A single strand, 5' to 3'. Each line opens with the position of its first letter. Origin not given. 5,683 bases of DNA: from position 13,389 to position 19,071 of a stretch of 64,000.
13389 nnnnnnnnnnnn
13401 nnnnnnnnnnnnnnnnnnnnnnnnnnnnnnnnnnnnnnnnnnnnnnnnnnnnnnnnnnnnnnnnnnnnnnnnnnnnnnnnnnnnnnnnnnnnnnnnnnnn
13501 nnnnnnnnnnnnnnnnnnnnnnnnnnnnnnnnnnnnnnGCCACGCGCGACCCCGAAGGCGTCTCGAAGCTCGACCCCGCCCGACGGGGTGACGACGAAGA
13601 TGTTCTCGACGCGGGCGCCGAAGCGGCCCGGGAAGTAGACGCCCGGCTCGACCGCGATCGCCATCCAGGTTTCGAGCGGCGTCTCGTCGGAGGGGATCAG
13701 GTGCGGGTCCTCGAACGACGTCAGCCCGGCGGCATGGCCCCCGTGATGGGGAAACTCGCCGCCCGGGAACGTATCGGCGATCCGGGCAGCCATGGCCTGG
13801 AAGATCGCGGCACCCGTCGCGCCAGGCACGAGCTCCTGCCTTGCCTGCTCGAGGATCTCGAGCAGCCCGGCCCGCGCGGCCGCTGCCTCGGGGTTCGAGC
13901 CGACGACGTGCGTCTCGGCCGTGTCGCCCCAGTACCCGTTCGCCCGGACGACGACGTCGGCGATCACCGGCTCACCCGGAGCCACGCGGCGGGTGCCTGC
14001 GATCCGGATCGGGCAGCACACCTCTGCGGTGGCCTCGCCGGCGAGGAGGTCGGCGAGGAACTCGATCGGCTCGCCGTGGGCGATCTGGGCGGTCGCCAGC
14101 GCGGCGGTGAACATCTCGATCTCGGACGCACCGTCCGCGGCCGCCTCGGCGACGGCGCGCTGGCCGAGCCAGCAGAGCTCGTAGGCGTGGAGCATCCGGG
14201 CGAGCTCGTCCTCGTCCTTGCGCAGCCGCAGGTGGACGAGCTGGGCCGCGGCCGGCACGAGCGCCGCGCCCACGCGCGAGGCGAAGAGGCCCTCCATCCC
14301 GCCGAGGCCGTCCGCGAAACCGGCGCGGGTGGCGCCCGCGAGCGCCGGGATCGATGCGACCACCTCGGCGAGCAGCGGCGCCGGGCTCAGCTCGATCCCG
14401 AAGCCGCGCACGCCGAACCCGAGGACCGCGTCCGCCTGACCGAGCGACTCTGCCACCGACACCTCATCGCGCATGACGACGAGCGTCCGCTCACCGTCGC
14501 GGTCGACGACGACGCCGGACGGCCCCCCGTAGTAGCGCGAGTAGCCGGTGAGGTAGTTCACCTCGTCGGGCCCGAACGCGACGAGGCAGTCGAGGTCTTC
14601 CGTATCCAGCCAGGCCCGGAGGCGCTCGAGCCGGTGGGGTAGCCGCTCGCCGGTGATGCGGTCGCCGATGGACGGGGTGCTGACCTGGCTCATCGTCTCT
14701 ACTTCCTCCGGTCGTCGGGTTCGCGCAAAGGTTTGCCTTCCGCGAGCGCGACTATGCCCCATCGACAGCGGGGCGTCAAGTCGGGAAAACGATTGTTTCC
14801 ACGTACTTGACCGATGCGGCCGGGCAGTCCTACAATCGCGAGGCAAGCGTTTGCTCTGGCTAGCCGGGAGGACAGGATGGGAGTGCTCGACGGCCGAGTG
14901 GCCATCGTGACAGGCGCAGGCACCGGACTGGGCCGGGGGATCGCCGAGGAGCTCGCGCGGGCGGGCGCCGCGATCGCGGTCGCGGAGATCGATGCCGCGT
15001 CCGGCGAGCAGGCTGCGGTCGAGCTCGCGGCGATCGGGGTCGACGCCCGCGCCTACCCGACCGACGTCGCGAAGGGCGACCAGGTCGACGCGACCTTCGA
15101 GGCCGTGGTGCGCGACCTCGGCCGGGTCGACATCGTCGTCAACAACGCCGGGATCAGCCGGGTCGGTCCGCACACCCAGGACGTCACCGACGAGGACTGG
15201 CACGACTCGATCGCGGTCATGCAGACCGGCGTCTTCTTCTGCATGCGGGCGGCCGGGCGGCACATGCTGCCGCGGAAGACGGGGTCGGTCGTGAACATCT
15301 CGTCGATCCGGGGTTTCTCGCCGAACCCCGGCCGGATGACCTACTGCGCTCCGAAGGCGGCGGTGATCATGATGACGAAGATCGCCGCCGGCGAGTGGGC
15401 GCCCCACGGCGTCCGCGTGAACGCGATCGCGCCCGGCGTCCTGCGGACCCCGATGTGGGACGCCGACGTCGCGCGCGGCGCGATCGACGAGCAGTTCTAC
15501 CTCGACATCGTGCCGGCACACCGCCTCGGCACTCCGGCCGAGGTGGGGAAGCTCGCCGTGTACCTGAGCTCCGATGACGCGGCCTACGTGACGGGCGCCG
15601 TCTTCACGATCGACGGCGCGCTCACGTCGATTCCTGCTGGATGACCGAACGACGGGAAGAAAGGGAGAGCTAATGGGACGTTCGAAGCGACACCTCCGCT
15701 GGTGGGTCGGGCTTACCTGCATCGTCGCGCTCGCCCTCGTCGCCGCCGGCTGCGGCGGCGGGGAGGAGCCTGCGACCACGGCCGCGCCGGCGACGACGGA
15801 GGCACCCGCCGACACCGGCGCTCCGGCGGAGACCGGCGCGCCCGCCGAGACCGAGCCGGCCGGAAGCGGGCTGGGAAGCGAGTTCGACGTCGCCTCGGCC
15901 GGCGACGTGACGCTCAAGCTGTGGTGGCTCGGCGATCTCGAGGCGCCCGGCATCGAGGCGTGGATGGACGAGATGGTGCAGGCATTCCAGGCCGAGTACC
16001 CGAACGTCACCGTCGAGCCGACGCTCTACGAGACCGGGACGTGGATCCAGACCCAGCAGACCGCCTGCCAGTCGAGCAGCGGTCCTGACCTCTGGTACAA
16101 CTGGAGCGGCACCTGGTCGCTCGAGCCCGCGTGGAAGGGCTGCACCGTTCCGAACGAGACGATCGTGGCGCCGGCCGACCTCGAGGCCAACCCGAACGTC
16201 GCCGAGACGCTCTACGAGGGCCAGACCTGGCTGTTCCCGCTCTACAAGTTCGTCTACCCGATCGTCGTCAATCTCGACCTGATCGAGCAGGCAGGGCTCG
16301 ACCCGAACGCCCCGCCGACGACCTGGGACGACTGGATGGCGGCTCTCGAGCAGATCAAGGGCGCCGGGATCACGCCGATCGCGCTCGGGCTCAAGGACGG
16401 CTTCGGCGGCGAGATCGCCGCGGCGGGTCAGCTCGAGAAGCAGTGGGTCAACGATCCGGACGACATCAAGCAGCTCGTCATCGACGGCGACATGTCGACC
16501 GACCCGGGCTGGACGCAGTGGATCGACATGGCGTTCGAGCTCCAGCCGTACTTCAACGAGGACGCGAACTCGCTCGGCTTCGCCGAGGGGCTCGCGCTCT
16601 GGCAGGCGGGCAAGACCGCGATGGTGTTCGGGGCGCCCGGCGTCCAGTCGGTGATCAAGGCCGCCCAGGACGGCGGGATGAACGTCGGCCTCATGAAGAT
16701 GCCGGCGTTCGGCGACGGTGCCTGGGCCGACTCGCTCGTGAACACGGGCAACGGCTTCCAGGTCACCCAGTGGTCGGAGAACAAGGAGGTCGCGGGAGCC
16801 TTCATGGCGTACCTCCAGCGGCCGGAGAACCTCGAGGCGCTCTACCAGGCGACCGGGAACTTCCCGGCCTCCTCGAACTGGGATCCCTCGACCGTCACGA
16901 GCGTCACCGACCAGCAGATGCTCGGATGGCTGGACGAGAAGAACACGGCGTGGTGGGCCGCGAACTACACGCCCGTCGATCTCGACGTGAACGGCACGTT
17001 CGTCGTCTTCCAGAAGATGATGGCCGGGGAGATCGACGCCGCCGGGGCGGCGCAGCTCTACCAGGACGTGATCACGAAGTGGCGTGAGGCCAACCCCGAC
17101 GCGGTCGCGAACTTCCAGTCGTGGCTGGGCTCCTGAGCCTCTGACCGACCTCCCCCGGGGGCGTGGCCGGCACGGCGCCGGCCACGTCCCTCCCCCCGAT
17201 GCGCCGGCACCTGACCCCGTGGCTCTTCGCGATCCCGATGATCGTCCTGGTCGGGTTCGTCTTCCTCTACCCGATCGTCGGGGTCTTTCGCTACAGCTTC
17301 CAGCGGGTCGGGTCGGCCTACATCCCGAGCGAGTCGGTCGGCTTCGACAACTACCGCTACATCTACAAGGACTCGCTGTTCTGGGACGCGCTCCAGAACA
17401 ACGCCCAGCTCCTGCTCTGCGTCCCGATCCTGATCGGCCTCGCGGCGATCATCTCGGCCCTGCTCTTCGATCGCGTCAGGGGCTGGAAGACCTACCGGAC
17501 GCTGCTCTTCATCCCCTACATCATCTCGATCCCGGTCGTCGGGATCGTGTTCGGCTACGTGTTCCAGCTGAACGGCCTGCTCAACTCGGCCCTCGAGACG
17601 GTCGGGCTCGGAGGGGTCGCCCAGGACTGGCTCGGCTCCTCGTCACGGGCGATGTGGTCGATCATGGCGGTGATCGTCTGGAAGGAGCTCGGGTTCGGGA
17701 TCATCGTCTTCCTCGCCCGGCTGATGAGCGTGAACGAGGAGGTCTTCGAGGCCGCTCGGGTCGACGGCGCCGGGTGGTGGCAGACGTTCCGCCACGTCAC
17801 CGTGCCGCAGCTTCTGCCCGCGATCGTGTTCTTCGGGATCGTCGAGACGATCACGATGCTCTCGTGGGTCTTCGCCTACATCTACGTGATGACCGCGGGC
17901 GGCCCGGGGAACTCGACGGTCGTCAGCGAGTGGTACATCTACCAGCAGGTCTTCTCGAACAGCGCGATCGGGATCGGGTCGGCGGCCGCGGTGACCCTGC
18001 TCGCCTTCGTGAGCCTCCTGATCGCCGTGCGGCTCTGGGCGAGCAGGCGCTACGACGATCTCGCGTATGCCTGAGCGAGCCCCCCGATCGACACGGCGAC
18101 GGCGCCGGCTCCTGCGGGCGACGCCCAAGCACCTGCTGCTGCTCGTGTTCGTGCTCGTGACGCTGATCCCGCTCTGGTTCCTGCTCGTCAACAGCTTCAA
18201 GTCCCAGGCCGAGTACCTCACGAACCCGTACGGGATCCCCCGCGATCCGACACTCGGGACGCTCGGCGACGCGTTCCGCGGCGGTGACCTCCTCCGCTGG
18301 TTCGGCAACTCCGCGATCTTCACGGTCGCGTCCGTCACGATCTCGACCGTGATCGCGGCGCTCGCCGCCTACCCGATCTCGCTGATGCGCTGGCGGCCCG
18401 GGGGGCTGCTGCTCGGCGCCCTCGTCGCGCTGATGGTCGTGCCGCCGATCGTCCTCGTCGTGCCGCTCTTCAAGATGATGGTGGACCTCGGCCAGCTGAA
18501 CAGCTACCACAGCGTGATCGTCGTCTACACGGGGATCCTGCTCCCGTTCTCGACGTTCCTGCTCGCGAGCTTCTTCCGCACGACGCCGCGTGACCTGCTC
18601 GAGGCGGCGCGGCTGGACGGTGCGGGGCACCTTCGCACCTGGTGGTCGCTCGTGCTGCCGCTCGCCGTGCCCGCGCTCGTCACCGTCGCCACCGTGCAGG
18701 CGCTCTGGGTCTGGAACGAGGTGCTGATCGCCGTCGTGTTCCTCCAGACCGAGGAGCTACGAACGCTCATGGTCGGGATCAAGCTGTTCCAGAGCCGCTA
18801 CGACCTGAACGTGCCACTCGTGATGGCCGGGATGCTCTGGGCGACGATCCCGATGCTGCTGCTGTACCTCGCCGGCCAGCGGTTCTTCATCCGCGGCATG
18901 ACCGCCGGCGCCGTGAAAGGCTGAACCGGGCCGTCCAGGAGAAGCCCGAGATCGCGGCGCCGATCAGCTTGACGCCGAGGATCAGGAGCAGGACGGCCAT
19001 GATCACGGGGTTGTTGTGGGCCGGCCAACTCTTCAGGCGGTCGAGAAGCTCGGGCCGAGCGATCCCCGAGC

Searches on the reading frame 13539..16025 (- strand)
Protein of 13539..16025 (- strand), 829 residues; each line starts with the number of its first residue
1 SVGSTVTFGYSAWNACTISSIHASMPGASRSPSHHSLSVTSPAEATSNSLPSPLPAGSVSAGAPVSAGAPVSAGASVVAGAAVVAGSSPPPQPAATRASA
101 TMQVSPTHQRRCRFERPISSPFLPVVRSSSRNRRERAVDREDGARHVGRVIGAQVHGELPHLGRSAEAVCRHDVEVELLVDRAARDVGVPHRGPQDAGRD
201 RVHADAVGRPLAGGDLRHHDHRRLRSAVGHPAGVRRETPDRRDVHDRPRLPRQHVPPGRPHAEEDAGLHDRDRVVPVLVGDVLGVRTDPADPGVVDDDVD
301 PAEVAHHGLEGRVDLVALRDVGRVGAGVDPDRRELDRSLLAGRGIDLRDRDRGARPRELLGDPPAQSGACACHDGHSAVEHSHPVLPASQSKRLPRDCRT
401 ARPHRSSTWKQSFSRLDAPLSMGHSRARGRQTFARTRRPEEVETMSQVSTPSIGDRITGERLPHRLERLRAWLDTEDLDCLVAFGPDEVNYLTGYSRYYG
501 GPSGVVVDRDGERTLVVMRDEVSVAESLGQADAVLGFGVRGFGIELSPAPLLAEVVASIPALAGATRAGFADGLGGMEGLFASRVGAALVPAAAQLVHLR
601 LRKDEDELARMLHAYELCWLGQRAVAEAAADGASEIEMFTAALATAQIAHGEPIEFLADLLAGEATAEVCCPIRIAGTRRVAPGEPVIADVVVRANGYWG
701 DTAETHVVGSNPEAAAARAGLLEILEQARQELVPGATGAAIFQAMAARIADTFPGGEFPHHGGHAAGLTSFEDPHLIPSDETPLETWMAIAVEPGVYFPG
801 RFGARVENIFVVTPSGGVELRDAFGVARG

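Call 21: search_protein_families(library=pfam, proteins=[window:13539-16025:-], max_evalue=0.001)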
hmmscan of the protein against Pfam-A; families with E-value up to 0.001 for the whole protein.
window:13539-16025:- (829 aa): 2 families
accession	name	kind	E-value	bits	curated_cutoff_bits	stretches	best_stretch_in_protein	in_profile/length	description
PF00557.29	Peptidase_M24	-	9.6e-27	94.5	23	1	611-814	3-208/208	Metallopeptidase family M24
PF01321.24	Creatinase_N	-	3.4e-08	34.5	22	1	465-538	1-72/128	Creatinase/Prolidase N-terminal domain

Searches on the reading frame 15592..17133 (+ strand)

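Call 21: search_protein_families(library=pfam, proteins=[window:15592-17133:+], max_evalue=0.001)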
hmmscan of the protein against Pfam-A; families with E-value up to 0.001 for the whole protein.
window:15592-17133:+ (514 aa): 3 families
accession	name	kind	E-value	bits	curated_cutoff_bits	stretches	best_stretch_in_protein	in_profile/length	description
PF01547.30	SBP_bac_1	-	2.2e-25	90.7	26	1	122-413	5-305/307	Bacterial extracellular solute-binding protein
PF24381.1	DUF7537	-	0.00034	20.7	31.7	1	42-108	4-69/258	Family of unknown function (DUF7537)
PF13531.11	SBP_bac_11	-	0.00044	20.5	25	0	118-168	6-51/227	Bacterial extracellular solute-binding protein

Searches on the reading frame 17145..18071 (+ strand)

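Call 22: search_protein_families(library=pfam, proteins=[window:17145-18071:+], max_evalue=0.001)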
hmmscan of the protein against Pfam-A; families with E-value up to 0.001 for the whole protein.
window:17145-18071:+ (309 aa): 1 family
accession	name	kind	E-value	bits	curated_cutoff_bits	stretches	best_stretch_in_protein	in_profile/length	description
PF00528.27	BPD_transp_1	-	4e-15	56.5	26.4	1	99-295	3-176/184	Binding-protein-dependent transport system inner membrane component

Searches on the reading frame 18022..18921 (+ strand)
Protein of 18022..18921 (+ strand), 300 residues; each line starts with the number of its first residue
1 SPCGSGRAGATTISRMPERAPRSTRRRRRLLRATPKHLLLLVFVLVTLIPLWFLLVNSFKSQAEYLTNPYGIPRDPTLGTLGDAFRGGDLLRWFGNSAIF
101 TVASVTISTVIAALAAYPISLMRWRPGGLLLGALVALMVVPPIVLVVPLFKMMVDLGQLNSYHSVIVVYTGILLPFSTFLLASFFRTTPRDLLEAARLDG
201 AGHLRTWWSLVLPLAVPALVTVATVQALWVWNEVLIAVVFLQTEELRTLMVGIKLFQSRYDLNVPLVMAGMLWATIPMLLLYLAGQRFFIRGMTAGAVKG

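Call 22: search_protein_families(library=pfam, proteins=[window:18022-18921:+], max_evalue=0.001)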
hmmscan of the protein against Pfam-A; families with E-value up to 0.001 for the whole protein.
window:18022-18921:+ (300 aa): 1 family
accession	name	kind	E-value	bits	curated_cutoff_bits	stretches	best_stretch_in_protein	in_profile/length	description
PF00528.27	BPD_transp_1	-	4.3e-17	62.9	26.4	1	109-286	2-172/184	Binding-protein-dependent transport system inner membrane component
